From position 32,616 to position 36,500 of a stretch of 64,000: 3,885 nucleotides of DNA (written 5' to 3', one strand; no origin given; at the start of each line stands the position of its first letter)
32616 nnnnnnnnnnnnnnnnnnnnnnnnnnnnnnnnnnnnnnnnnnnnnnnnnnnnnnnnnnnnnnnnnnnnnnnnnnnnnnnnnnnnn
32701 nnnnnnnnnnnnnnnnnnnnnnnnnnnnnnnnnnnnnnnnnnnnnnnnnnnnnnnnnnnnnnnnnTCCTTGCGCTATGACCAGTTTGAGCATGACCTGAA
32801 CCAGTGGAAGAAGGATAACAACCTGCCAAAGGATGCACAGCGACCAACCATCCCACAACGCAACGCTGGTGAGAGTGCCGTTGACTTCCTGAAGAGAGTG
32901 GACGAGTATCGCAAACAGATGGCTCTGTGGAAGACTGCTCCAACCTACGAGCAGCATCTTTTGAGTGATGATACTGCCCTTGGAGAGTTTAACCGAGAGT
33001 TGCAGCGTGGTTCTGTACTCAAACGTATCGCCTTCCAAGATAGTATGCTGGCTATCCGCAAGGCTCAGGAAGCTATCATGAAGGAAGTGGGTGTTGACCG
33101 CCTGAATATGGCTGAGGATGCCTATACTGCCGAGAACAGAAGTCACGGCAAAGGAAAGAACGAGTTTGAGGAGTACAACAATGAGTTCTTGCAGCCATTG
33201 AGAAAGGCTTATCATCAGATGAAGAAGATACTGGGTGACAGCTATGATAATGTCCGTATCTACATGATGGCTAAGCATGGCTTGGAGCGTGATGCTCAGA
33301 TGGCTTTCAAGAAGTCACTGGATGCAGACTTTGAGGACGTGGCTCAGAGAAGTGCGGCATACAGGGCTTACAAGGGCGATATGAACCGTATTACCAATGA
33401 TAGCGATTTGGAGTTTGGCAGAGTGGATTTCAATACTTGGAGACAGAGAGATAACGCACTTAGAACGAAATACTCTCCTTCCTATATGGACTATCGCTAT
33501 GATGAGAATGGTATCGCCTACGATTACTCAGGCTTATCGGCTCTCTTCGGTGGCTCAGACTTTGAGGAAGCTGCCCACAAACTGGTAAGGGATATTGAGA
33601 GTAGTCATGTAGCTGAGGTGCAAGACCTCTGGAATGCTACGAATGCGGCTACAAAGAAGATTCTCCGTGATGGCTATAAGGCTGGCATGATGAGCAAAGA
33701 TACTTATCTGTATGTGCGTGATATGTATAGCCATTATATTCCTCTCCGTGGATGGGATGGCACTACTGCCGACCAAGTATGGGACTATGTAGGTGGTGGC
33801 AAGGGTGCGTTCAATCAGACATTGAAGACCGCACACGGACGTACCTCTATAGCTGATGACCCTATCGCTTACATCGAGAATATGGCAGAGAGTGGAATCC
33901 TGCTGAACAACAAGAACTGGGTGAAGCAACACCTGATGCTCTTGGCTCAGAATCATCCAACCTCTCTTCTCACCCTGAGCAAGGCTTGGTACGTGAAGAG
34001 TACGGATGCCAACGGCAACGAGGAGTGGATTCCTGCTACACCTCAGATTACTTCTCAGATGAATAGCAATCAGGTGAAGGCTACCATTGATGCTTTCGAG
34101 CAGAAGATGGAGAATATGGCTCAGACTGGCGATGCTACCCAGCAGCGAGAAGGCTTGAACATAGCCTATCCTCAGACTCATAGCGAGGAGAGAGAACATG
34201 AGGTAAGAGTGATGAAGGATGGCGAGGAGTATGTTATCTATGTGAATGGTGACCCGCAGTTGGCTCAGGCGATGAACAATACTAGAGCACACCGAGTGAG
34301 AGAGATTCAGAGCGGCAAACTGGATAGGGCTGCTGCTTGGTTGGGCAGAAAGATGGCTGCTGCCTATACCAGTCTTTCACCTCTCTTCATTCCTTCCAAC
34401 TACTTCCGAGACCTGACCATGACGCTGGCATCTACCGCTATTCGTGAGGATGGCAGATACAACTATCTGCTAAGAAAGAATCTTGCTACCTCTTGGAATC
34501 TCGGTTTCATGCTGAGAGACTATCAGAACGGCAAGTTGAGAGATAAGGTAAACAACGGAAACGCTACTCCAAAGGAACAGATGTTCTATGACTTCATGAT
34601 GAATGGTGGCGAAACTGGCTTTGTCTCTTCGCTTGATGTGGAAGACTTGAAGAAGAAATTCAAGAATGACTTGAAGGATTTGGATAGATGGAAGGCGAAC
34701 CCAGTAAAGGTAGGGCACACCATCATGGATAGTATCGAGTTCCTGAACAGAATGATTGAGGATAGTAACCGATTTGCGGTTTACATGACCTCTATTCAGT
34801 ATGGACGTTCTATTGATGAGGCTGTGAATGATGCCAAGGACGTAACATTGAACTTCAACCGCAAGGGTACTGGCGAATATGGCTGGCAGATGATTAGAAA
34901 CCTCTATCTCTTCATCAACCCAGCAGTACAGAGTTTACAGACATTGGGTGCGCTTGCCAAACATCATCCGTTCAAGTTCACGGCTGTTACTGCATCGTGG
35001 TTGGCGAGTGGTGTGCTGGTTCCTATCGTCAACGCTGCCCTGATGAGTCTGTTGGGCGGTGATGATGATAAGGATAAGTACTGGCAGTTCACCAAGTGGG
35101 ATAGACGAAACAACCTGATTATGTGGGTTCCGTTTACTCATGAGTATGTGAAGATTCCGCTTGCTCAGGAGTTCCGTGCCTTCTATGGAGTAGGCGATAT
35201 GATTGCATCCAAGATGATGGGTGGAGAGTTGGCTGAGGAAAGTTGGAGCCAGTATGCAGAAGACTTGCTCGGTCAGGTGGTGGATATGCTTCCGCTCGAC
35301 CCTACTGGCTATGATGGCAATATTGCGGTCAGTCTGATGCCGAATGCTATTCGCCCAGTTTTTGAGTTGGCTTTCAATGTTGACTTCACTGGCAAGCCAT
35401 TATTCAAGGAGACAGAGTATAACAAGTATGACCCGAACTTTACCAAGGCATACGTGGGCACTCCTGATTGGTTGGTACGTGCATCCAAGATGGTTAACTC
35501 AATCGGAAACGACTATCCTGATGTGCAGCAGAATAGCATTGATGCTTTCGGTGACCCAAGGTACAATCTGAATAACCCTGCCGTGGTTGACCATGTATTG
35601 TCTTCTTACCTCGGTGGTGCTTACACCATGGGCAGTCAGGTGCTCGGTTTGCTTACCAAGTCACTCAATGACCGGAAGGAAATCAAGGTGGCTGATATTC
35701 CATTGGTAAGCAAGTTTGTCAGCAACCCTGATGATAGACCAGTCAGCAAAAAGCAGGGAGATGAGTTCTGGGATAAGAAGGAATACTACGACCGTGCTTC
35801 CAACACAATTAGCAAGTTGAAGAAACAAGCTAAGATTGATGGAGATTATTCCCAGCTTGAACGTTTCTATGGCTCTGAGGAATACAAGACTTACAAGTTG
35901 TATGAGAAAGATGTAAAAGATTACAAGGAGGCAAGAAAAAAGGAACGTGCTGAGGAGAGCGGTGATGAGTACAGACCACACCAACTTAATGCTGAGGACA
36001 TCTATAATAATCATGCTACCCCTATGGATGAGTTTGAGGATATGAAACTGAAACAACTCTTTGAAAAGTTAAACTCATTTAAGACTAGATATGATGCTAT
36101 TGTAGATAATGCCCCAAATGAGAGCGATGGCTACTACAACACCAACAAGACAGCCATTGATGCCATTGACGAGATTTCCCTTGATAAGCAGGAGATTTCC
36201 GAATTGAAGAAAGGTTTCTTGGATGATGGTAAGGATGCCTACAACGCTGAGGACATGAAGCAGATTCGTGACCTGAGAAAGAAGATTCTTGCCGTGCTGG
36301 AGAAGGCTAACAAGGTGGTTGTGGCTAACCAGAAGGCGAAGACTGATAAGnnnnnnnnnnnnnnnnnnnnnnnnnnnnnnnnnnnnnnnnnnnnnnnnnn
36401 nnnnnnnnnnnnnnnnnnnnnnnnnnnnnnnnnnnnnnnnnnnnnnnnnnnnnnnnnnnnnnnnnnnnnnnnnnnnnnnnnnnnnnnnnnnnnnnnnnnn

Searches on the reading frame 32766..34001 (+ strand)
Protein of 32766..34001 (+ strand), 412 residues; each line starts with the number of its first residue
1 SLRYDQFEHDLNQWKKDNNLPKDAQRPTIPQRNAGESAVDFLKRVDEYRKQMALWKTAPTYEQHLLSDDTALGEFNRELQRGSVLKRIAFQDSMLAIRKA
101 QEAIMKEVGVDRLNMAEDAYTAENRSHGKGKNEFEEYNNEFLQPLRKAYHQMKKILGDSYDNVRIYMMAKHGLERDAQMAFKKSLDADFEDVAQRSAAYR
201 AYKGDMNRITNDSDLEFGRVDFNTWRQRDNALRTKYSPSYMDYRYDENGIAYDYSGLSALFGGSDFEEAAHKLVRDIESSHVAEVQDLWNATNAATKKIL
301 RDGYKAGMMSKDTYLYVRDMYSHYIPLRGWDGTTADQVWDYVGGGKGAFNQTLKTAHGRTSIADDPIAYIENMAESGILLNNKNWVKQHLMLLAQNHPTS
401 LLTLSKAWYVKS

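Call 73: predict_structure(alignment_id=A4)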
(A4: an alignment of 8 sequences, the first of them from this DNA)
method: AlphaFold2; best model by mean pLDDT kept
length: 412 residues; sequences in the alignment: 8
mean_pLDDT: 58.7   pTM: 0.49
mean pLDDT of the five models: 58.7, 57.3, 55.4, 55.4, 54.4
residues with pLDDT >= 90: 12; 70-90: 156; 50-70: 74; < 50: 170
segments of 3 or more residues with pLDDT < 50: 63-135, 306-309, 325-412
pLDDT, mean of each block of 10 residues (from residue 1): 65 89 84 86 85 77 41 36 31 31 35 33 33 48 67 77 72 75 84 83 74 55 81 92 86 69 77 86 82 66 51 63 46 37 32 28 34 33 33 33 29 29
secondary structure, 60 per line:
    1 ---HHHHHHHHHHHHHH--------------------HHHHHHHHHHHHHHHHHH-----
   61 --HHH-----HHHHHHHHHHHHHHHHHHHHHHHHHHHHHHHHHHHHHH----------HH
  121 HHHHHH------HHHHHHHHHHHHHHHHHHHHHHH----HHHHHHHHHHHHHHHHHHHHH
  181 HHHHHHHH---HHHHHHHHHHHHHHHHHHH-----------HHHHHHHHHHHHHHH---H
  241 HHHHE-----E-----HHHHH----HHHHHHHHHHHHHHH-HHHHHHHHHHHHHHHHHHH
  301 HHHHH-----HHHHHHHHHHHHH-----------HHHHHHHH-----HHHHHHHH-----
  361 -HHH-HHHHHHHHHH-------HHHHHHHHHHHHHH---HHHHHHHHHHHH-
elements in order: H4-17 H38-55 H71-108 H119-126 H133-155 H160-188 H192-210 H222-236 H240-244 H257-261 H266-280 H282-305 H311-323 H335-342 H348-355 H366-375 H383-396 H400-411

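Call 77: fold_search(model_id=the predicted structure, library=pdb)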
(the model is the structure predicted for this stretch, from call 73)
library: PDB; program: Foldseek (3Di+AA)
matches with E <= 10: 93; with E <= 0.001: 0
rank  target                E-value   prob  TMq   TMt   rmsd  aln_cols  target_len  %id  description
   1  6pam_E                4.1e-01  0.13  0.10  0.08  25.9       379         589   12  Structure of a bacterial Atm1-family ABC transporter with MgADP bound (released 2020-06-24)
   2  4mrn_A                7.7e-01  0.08  0.09  0.07  25.2       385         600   12  Structure of a bacterial Atm1-family ABC transporter (released 2014-03-19)
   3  7vg4_D                1.1e+00  0.09  0.11  0.16  14.9       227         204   11  10,5-methenyltetrahydrofolate cyclohydrolase from Methylobacterium extorquens AM1 strain (released 2022-07-06)
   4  6pam_A                1.3e+00  0.08  0.10  0.08  26.2       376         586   11  Structure of a bacterial Atm1-family ABC transporter with MgADP bound (released 2020-06-24)
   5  8otz_C7               1.3e+00  0.03  0.08  0.08  66.7       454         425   12  48-nm repeat of the native axonemal doublet microtubule from bovine sperm (released 2023-11-22)
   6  4mrn_B                1.3e+00  0.08  0.12  0.09  25.1       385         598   12  Structure of a bacterial Atm1-family ABC transporter (released 2014-03-19)
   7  4myc_A                1.6e+00  0.07  0.11  0.08  25.5       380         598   12  Structure of the mitochondrial ABC transporter, Atm1 (released 2014-03-26)
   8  7vgf_A                1.8e+00  0.06  0.10  0.09  24.8       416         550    9  cryo-EM structure of AMP-PNP bound human ABCB7 (released 2022-02-16)
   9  8iyj_S5               1.8e+00  0.04  0.09  0.11  43.0       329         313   11  Cryo-EM structure of the 48-nm repeat doublet microtubule from mouse sperm (released 2023-07-05)
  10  7vg4_B                1.9e+00  0.08  0.11  0.17  15.0       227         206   12  10,5-methenyltetrahydrofolate cyclohydrolase from Methylobacterium extorquens AM1 strain (released 2022-07-06)
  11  6pam_C                1.9e+00  0.06  0.10  0.08  26.3       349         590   13  Structure of a bacterial Atm1-family ABC transporter with MgADP bound (released 2020-06-24)
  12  8iyj_S8               1.9e+00  0.03  0.09  0.09  64.7       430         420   14  Cryo-EM structure of the 48-nm repeat doublet microtubule from mouse sperm (released 2023-07-05)
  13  8j07_3                2.0e+00  0.06  0.12  0.10  32.4       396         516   11  96nm repeat of human respiratory doublet microtubule and associated axonemal complexes (released 2023-07-26)
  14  7rro_C1               2.4e+00  0.04  0.09  0.11  48.9       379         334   11  Structure of the 48-nm repeat doublet microtubule from bovine tracheal cilia (released 2021-10-27)
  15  9fqr_By               2.4e+00  0.03  0.09  0.09  67.0       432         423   13  96-nm repeat of axonemal doublet microtubules from bovine sperm (released 2025-03-26)
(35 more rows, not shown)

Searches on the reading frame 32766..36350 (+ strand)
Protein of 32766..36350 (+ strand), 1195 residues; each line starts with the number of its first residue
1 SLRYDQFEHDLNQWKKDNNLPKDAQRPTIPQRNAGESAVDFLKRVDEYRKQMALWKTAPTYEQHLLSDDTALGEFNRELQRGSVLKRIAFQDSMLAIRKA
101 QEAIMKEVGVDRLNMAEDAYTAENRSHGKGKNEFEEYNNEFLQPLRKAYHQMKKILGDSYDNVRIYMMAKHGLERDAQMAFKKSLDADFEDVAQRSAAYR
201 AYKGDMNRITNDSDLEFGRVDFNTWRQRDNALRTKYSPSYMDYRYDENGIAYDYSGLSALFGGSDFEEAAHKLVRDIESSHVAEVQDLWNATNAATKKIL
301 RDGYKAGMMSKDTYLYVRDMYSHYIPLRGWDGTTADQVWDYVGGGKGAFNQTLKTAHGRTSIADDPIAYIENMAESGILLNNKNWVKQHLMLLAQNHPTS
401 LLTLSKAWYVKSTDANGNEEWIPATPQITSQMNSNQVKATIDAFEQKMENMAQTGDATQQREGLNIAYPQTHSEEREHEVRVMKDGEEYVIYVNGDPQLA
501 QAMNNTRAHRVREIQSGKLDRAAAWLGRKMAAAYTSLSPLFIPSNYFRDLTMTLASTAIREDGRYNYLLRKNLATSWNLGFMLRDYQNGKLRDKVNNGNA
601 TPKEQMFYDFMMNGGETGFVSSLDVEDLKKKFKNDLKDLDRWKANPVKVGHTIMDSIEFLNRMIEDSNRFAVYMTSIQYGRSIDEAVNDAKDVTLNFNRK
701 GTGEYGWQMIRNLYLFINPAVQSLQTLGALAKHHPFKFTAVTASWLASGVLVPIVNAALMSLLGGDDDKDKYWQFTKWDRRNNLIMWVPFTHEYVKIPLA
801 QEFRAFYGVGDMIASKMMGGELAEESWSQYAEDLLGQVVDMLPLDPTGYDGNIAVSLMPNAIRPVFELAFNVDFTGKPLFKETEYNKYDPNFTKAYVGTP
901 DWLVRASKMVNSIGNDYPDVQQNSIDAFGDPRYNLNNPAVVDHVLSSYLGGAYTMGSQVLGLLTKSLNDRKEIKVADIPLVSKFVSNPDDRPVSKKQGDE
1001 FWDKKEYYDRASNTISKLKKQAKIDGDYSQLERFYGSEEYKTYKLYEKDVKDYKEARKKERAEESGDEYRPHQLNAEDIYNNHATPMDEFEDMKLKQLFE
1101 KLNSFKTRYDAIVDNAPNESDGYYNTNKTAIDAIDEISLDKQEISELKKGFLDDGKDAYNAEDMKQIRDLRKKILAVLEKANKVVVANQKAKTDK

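Call 23: search_protein_families(library=pfam, proteins=[window:32766-36350:+], max_evalue=0.1)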
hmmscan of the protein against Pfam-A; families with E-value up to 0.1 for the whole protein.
window:32766-36350:+ (1195 aa): 2 families
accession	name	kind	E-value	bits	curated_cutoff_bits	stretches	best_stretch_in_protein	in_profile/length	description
PF18857.6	LPD38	-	6.9e-24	85.4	27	1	770-981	2-189/189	Large polyvalent protein associated domain 38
PF17482.7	Phage_sheath_1C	-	0.046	14.2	26.9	0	353-413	35-94/104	Phage tail sheath C-terminal domain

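Call 57: search_solved_structures(query=window:32766-36350:+, max_evalue=1)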
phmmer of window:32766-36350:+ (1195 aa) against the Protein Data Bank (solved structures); distinct sequences matched with E-value up to 1: 0.

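Call 93: search_dna_similar(query=window:32766-36350:+, collection=phages, mode=protein, max_rows=25, max_evalue=0.001)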
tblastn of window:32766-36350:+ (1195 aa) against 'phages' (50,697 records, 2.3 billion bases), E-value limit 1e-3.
Records with a match: 338; places in all: 338; records where one place covers at least 80% of the query: 0.
Best place of each record, by identity: <60% 338.
By first word of the organism name: Vibrio 103; Stx2a-converting 77; Escherichia 73; Ralstonia 31; Stx2-converting 12; Burkholderia 10; Shigella 6; Stx 6; Enterobacteria 5; Stx1 4; and 9 more.
By host as written in the record: - 198; Escherichia coli K514 (EHEC) 7; Ralstonia pseudosolanacearum 6; Ralstonia pseudosolanacearum I-31 (MT043) 5; Ralstonia solanacearum 5; Ralstonia pseudosolanacearum I-33 (MT061) 4; Ralstonia pseudosolanacearum I-15 (MT014) 4; Escherichia coli O157:H7 4; and 78 more.
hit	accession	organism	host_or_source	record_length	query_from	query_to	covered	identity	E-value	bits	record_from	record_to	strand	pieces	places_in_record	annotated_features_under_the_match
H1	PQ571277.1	Bacteroides phage BS-TP4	Bacteroides salyersiae BG8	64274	53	1047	77%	32.8%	4e-105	431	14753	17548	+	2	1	hypothetical protein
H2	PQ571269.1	Bacteroides phage BKO1-TP3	Bacteroides koreensis HM3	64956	71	1019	79%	31.4%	2e-107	379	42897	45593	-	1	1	DarB-like antirestriction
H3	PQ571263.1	Bacteroides phage BF1-TP2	Bacteroides fragilis BL19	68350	250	989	62%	31.0%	4e-79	293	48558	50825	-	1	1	hypothetical protein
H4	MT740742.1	Ralstonia phage Heva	Ralstonia pseudosolanacearum I-31 ...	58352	307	1035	61%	25.2%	1e-28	131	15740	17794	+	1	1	hypothetical protein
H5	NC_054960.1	Ralstonia phage Heva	Ralstonia pseudosolanacearum I-31 ...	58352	307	1035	61%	25.2%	1e-28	131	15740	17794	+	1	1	DarB-like antirestriction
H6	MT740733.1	Ralstonia phage Dimitile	Ralstonia pseudosolanacearum I-31 ...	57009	307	1035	61%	25.1%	1e-28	131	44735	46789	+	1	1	hypothetical protein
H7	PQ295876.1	Ralstonia phage YL1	Ralstonia pseudosolanacearum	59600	307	1035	61%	25.1%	2e-28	130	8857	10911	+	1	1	hypothetical protein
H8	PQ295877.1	Ralstonia phage YL2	Ralstonia pseudosolanacearum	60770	307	1035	61%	24.9%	4e-28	130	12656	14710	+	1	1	hypothetical protein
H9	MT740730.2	Ralstonia phage Cimandef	Ralstonia pseudosolanacearum I-31 ...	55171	307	1035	61%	24.9%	6e-28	129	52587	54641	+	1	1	hypothetical protein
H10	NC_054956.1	Ralstonia phage Cimandef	Ralstonia pseudosolanacearum I-31 ...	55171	307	1035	61%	24.9%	6e-28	129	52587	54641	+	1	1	DarB-like antirestriction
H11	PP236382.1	Ralstonia phage QkW1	Ralstonia pseudosolanacearum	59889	307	1035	61%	24.9%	1e-27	128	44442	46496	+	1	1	hypothetical protein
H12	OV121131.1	Ralstonia phage UAM5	Plantain rhizosphere soil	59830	262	1035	65%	23.5%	7e-24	115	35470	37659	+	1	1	hypothetical protein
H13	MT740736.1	Ralstonia phage Eline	Ralstonia pseudosolanacearum I-33 ...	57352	307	1035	61%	24.9%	9e-28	128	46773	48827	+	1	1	hypothetical protein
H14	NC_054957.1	Ralstonia phage Eline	Ralstonia pseudosolanacearum I-33 ...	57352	307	1035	61%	24.9%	9e-28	128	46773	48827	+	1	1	DarB-like antirestriction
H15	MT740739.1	Ralstonia phage Gerry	Ralstonia pseudosolanacearum I-33 ...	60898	307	1035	61%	24.9%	1e-27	128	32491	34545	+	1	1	hypothetical protein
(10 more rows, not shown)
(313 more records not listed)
